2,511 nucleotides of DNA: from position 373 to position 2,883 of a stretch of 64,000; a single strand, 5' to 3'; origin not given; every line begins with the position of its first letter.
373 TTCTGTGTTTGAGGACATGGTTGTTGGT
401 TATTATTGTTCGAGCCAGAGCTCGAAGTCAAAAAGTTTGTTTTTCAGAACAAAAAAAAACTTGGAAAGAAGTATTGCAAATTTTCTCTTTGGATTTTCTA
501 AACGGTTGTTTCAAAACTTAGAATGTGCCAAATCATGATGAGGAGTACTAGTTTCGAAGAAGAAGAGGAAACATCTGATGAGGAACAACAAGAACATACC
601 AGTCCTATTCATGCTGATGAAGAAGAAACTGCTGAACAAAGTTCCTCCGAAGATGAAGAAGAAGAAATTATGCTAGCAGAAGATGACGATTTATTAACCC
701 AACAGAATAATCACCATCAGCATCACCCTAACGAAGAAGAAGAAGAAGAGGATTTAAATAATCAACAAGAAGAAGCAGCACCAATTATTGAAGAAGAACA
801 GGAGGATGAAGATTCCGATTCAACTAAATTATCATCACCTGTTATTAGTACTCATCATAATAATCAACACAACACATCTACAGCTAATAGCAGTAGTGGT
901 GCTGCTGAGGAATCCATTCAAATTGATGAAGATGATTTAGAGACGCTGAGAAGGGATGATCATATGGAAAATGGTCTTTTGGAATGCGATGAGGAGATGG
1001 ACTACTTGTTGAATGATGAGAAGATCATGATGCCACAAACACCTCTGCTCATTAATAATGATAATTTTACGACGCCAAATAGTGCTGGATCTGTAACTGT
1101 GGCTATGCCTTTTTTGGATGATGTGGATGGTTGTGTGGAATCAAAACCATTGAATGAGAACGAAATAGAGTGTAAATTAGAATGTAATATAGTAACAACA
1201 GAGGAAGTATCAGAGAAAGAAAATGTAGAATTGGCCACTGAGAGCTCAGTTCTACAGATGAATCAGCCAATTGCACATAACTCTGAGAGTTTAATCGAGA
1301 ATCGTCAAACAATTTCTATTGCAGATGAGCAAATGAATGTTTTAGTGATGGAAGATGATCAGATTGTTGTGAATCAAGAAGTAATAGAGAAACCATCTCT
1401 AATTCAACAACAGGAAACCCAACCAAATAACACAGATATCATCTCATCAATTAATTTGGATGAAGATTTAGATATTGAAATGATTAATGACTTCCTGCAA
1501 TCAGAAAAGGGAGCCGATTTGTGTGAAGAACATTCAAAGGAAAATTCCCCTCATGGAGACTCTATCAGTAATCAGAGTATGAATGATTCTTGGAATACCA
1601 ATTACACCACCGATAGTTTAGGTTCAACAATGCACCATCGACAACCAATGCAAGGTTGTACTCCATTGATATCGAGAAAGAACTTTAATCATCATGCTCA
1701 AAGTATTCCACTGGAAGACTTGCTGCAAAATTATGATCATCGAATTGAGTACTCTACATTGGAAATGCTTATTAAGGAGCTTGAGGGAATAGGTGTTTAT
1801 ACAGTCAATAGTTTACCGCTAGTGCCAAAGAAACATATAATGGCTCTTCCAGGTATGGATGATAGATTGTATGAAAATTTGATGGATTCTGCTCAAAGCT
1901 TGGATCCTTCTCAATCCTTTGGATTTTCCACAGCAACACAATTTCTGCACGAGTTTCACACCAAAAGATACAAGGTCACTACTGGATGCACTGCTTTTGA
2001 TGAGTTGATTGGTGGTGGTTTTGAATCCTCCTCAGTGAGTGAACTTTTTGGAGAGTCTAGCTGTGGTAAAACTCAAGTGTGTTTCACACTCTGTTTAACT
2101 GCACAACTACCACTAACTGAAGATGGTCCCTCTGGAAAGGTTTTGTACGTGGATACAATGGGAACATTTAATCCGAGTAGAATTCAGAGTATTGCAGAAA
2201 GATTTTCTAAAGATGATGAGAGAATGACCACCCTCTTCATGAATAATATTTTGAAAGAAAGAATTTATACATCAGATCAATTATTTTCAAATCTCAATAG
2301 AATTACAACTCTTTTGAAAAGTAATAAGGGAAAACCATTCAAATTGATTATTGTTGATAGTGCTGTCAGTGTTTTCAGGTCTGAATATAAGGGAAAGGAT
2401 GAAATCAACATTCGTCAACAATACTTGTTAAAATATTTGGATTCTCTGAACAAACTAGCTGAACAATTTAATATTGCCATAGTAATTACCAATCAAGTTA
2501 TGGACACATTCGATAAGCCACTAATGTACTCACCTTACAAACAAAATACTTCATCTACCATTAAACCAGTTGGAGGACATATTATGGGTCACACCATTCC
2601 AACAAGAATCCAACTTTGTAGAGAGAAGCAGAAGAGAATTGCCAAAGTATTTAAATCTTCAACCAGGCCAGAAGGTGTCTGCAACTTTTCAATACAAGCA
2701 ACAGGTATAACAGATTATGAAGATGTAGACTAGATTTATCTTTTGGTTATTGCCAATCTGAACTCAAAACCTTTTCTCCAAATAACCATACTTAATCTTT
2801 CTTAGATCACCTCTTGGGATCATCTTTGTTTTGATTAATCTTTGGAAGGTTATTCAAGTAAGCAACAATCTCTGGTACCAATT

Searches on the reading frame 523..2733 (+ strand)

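Call 24: search_protein_families(library=pfam, proteins=[window:523-2733:+], max_evalue=0.001)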
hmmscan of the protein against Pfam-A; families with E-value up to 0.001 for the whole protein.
window:523-2733:+ (736 aa): 2 families
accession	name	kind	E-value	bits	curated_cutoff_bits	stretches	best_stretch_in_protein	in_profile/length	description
PF08423.17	Rad51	-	1.1e-72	244.7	22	1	484-731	7-243/244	Rad51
PF13481.12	AAA_25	-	0.00011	22.3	27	1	493-654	23-185/195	AAA domain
